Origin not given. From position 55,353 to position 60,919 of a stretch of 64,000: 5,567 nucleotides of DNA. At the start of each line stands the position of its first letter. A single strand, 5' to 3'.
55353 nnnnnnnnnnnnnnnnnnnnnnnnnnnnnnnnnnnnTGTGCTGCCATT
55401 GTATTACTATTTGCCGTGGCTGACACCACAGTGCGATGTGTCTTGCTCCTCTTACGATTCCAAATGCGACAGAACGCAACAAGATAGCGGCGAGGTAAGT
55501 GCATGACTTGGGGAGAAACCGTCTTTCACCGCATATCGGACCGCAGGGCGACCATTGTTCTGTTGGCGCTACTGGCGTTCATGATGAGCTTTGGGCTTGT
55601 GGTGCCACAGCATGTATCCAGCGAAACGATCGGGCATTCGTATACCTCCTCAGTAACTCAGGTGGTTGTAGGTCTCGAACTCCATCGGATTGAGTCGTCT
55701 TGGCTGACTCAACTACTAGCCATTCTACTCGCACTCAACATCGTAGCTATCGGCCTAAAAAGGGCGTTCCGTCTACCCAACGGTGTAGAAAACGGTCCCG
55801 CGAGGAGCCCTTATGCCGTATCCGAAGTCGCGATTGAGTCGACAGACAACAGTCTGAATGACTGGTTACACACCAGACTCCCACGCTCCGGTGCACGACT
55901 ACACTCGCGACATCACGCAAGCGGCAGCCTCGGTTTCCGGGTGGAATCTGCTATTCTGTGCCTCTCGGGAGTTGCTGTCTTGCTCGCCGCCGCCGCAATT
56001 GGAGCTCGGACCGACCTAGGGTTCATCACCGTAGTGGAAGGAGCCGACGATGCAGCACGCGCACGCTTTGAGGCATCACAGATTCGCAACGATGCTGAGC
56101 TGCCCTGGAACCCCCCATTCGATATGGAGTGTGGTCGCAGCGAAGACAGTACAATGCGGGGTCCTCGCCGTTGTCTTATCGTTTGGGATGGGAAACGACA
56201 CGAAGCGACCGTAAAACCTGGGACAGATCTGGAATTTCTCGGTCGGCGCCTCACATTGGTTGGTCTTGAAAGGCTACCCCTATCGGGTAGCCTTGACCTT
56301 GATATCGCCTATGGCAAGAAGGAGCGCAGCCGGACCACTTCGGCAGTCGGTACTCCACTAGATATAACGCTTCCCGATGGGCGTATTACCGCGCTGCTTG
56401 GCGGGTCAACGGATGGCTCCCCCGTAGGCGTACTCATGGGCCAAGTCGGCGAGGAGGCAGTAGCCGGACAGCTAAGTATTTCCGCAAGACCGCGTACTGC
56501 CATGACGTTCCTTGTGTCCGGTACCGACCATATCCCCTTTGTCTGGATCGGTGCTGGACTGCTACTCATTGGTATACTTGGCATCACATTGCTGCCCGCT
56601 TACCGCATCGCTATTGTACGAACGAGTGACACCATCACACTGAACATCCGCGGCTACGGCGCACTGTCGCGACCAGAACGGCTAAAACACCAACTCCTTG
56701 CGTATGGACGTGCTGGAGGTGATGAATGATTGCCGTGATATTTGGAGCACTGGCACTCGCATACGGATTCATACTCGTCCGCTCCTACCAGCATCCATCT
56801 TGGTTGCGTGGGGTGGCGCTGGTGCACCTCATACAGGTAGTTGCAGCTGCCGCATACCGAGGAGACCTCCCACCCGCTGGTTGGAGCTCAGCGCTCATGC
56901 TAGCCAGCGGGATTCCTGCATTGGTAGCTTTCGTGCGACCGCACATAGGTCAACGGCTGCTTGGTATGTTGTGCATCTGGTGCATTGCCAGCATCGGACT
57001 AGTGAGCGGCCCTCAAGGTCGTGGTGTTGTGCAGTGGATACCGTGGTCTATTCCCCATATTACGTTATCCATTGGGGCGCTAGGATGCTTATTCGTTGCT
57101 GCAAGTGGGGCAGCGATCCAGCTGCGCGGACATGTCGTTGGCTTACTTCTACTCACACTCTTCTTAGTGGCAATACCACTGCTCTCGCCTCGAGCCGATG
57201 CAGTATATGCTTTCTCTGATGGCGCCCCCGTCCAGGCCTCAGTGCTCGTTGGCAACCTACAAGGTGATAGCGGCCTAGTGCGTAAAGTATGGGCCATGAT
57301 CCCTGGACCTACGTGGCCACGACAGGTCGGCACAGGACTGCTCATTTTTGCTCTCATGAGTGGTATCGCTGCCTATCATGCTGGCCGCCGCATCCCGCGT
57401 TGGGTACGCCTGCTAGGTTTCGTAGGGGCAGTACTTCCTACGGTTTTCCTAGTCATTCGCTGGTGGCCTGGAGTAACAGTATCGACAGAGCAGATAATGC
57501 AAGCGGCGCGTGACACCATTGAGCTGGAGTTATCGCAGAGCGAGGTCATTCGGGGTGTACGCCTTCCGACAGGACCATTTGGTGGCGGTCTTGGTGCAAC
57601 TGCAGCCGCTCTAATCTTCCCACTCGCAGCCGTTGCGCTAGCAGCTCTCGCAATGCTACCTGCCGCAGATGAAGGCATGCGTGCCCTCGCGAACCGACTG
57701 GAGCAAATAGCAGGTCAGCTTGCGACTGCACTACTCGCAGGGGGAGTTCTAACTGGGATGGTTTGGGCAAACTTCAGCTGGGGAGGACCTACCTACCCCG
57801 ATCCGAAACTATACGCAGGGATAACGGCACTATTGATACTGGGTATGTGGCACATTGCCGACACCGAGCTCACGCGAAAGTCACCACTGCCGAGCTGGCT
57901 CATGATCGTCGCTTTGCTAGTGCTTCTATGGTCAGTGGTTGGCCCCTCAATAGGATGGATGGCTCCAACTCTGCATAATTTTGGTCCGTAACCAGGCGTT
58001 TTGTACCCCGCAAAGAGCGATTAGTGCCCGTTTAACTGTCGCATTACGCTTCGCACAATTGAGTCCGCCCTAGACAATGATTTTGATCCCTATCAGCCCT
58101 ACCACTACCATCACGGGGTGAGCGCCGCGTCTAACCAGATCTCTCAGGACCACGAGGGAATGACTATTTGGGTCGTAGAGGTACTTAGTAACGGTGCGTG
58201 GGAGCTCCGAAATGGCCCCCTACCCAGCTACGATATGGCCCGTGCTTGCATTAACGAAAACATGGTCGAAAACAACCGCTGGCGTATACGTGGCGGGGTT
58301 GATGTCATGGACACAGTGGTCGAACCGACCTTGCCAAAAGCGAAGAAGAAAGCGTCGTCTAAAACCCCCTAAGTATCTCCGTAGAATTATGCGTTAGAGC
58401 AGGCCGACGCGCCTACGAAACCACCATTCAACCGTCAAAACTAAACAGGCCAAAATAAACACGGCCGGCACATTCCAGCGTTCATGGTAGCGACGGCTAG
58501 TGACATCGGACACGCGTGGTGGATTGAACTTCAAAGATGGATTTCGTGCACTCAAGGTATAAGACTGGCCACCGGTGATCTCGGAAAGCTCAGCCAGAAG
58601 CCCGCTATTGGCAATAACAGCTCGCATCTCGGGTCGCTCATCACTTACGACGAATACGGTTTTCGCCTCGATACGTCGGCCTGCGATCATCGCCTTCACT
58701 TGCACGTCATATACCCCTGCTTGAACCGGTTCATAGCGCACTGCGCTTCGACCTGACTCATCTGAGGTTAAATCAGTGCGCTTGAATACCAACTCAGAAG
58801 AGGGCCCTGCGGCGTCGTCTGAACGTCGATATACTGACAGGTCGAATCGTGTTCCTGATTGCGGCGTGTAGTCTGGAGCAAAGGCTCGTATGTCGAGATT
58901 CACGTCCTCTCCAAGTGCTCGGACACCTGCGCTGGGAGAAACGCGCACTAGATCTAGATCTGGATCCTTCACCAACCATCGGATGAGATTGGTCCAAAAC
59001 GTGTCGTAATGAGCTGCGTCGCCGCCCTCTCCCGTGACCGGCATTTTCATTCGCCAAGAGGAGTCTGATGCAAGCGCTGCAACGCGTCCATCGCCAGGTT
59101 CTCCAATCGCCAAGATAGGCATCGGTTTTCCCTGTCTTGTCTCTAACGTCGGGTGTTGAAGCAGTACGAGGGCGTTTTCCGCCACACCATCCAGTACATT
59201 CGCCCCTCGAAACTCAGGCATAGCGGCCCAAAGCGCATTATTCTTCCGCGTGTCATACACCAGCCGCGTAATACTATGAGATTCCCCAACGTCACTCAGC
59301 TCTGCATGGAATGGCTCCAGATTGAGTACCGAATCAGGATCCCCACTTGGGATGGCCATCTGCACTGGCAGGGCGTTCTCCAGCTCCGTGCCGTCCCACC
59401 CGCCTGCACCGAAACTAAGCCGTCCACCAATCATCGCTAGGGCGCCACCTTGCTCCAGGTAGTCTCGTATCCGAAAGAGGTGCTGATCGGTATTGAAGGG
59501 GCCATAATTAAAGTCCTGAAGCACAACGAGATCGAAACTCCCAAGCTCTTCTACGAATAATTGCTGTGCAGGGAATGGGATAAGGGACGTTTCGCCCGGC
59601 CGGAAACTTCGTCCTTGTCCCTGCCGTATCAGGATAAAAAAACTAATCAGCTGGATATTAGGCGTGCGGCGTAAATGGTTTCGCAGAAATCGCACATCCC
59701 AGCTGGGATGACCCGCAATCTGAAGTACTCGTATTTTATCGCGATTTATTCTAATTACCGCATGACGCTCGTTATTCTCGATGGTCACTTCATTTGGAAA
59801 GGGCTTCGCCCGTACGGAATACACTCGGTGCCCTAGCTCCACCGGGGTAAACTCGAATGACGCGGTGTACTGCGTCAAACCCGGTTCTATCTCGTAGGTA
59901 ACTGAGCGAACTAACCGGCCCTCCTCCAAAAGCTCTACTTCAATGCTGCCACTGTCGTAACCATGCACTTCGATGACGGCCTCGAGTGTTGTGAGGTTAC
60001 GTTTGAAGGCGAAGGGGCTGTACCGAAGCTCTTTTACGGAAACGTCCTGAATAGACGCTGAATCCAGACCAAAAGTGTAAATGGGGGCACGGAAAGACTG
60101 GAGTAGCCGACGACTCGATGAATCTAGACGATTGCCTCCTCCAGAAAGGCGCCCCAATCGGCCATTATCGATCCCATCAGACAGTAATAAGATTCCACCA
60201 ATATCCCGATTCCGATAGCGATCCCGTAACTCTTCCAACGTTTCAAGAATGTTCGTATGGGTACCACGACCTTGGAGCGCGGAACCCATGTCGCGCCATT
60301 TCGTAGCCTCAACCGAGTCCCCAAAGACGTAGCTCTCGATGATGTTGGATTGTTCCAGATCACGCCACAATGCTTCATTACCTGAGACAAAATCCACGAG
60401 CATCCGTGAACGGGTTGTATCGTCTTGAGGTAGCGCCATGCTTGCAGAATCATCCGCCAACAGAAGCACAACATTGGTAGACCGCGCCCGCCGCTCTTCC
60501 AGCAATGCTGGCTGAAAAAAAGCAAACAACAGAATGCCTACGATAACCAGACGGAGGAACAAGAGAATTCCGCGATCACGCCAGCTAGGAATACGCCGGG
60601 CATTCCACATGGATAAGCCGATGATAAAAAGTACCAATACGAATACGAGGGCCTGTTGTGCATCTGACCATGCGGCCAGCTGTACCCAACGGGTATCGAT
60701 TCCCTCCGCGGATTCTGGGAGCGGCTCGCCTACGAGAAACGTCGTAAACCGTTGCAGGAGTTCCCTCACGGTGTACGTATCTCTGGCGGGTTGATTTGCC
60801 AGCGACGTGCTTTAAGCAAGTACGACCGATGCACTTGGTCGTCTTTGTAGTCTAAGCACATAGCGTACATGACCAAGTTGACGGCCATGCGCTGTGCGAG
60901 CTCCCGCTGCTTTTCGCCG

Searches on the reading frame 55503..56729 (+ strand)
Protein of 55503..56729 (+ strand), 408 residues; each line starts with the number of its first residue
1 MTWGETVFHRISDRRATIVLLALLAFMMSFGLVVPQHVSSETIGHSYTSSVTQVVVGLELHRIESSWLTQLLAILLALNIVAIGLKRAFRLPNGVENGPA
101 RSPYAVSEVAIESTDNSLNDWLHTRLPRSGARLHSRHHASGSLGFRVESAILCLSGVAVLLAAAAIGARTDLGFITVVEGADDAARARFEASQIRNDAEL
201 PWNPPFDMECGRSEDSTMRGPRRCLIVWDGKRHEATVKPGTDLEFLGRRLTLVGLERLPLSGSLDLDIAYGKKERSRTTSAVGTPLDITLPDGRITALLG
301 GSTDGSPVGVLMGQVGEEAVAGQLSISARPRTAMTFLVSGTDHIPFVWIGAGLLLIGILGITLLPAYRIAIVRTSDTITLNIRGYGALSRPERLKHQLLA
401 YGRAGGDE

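Call 5: search_protein_families(library=pfam, proteins=[window:55503-56729:+], max_evalue=0.01)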
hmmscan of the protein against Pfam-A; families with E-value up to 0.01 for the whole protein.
window:55503-56729:+ (408 aa): 1 family
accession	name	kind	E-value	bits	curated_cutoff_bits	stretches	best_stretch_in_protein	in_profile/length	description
PF05140.19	ResB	-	2e-05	24.1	24.6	1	15-109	2-100/486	ResB-like family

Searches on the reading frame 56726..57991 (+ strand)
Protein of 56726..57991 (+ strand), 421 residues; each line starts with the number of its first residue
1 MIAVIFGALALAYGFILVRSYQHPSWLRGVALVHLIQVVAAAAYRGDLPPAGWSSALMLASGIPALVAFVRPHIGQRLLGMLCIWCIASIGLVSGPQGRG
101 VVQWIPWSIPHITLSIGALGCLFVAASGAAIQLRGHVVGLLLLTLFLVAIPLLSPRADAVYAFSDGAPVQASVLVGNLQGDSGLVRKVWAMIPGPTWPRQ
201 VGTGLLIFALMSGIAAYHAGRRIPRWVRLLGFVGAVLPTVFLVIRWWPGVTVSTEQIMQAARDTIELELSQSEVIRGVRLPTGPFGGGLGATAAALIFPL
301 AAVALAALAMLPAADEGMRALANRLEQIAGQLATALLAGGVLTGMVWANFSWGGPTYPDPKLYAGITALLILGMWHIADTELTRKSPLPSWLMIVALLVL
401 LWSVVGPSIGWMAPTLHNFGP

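Call 5: search_protein_families(library=pfam, proteins=[window:56726-57991:+], max_evalue=0.01)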
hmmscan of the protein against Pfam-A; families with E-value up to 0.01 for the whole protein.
window:56726-57991:+ (421 aa): 1 family
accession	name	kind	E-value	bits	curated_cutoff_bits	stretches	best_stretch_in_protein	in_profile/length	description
PF01578.25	Cytochrom_C_asm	-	0.00052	20.2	29.9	1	322-401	118-198/212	Cytochrome C assembly protein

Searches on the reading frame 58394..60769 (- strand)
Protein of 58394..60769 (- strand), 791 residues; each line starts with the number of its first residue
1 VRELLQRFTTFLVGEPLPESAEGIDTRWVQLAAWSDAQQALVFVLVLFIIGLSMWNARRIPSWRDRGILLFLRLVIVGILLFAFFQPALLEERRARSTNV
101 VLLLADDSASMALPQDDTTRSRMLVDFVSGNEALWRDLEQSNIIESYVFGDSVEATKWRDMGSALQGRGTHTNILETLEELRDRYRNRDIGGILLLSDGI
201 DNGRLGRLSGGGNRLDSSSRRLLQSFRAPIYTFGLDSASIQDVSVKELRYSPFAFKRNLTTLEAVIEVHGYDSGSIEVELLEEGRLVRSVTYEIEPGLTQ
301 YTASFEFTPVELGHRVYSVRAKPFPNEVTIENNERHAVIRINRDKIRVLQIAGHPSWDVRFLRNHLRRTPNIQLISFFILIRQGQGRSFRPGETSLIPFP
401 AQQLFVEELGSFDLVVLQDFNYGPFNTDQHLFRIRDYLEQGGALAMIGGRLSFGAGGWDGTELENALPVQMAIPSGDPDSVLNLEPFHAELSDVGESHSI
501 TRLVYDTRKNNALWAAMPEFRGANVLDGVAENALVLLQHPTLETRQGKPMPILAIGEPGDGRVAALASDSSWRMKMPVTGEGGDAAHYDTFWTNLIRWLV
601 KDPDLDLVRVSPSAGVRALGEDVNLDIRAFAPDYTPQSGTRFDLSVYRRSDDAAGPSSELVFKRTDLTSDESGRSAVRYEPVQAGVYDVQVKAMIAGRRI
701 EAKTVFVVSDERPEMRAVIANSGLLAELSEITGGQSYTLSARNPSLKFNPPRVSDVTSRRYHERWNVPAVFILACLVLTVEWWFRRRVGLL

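Call 5: search_protein_families(library=pfam, proteins=[window:58394-60769:-], max_evalue=0.01)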
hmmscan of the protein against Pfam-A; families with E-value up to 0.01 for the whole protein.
window:58394-60769:- (791 aa): 2 families
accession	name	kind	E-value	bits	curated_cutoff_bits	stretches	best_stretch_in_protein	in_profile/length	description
PF07090.17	GATase1_like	-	8.2e-11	42.4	27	1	422-600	88-246/247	Putative glutamine amidotransferase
PF05762.20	VWA_CoxE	-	8.2e-05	22.6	26.4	1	160-223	118-183/222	VWA domain containing CoxE-like protein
